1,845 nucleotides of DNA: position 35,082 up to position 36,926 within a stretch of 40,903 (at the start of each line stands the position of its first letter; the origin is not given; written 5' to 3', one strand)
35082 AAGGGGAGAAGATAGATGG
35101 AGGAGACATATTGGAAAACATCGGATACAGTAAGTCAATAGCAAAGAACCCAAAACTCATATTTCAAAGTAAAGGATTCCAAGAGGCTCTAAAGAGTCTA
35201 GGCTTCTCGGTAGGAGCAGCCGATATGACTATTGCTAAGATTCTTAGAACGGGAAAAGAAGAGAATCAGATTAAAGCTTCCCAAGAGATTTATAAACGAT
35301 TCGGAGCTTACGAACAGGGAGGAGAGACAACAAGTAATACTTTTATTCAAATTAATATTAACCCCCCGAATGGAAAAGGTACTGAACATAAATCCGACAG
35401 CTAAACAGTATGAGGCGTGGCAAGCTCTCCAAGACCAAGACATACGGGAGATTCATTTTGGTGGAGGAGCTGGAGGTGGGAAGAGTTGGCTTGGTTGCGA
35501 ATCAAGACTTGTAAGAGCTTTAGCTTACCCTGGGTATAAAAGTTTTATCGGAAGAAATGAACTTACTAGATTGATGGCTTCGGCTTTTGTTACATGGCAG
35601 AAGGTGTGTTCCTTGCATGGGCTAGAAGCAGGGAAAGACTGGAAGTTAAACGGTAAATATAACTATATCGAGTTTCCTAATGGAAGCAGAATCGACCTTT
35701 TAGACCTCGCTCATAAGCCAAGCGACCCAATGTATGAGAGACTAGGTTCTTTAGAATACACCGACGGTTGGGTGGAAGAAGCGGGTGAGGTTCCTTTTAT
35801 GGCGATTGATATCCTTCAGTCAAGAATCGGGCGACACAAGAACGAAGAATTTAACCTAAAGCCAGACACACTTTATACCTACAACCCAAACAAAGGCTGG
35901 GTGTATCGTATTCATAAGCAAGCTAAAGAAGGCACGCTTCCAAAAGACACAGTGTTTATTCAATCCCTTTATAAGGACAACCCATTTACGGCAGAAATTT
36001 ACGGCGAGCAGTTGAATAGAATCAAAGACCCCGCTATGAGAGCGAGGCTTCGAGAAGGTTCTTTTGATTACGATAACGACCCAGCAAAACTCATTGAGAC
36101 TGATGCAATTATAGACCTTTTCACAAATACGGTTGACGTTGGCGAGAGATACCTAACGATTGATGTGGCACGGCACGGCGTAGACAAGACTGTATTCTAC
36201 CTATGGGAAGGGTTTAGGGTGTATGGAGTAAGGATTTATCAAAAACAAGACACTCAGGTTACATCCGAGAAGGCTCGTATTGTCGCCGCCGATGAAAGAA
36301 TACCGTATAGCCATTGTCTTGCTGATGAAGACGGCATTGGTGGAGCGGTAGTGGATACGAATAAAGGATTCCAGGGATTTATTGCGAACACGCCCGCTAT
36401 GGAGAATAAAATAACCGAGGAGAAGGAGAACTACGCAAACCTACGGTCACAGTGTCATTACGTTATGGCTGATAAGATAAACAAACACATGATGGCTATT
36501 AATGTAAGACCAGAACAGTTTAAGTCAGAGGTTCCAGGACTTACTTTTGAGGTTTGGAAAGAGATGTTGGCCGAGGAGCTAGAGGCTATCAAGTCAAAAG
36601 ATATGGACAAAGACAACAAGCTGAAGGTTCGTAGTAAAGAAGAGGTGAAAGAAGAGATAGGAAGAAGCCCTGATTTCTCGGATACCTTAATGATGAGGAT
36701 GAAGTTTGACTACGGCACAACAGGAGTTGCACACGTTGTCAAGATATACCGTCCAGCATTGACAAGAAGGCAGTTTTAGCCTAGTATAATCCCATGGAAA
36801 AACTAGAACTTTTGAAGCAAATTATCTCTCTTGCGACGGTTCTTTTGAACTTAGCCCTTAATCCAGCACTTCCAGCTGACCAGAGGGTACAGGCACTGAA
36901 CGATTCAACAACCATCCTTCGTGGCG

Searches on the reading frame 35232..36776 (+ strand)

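Call 54: search_protein_families(library=pfam, proteins=[window:35232-36776:+], max_evalue=0.001)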
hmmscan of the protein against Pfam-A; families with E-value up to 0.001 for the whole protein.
window:35232-36776:+ (515 aa): 1 family
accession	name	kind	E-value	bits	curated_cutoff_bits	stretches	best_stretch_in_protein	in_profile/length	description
PF04466.19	Terminase_3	-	5.6e-08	33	23.2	1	78-265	9-187/201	Phage terminase large subunit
